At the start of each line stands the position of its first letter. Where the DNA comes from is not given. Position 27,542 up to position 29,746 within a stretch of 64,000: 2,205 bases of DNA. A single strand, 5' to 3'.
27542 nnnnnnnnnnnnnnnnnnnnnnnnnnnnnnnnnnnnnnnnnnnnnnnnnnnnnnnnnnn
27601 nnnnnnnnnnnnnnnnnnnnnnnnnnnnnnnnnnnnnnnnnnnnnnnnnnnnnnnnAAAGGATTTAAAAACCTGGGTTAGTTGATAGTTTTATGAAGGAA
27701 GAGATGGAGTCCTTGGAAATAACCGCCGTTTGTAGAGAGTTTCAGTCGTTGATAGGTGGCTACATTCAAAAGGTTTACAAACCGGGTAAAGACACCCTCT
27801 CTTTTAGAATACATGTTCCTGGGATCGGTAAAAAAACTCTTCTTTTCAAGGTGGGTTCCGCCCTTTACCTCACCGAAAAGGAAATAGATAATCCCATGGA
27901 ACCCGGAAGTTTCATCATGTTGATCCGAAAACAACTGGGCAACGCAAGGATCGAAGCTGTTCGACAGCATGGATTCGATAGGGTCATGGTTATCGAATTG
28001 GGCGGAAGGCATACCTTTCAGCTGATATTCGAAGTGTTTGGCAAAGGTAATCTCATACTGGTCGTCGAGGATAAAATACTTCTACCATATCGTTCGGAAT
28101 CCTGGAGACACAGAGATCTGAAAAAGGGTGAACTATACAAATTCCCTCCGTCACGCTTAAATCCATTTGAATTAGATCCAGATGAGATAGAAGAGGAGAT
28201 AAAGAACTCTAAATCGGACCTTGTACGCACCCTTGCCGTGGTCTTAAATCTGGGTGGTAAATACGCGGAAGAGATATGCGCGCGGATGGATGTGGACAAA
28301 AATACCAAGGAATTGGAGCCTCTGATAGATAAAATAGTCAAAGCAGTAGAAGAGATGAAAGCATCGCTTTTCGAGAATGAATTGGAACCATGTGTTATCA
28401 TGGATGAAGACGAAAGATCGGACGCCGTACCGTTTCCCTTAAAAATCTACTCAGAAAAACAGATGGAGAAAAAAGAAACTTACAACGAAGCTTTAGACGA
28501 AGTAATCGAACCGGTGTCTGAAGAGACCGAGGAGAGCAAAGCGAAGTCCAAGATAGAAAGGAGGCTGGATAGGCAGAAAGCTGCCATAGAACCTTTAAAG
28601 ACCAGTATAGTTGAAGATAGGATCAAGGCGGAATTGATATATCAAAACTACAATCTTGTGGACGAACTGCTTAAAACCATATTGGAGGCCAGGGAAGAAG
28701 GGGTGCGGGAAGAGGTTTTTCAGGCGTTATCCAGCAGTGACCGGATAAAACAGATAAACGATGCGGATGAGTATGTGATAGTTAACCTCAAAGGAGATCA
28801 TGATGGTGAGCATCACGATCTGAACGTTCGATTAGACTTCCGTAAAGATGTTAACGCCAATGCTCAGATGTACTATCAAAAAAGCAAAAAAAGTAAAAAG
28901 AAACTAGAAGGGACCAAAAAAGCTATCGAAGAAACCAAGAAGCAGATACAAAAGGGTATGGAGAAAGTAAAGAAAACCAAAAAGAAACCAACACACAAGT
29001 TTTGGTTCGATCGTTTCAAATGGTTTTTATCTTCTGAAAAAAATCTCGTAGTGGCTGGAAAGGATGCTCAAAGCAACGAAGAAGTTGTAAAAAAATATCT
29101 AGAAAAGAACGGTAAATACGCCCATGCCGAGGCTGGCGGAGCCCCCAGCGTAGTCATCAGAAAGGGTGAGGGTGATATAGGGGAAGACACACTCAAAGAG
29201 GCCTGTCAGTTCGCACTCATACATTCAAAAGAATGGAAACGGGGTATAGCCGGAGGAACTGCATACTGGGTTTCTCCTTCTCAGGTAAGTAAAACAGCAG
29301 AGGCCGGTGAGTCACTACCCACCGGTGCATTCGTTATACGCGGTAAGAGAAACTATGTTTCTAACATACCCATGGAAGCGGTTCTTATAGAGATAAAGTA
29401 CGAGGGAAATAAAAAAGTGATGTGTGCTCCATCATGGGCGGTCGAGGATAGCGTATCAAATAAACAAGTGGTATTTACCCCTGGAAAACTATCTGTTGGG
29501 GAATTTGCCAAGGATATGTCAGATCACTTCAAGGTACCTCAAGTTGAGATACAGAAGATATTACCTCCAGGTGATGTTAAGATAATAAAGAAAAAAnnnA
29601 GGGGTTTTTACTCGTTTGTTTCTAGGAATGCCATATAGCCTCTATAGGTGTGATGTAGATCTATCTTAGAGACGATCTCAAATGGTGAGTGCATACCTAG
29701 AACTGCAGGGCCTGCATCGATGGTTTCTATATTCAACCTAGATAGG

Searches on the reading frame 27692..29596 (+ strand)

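Call 68: search_protein_families(library=pfam, proteins=[window:27692-29596:+], max_evalue=0.00001)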
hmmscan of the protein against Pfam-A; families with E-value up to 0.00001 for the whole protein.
window:27692-29596:+ (635 aa): 2 families
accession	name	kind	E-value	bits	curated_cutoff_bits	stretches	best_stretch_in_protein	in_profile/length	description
PF05833.16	NFACT_N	-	2.7e-67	228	31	1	9-421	4-413/456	NFACT N-terminal and middle domains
PF05670.18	NFACT-R_1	-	4.4e-30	104.9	29.8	1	442-551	2-112/112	NFACT protein RNA binding domain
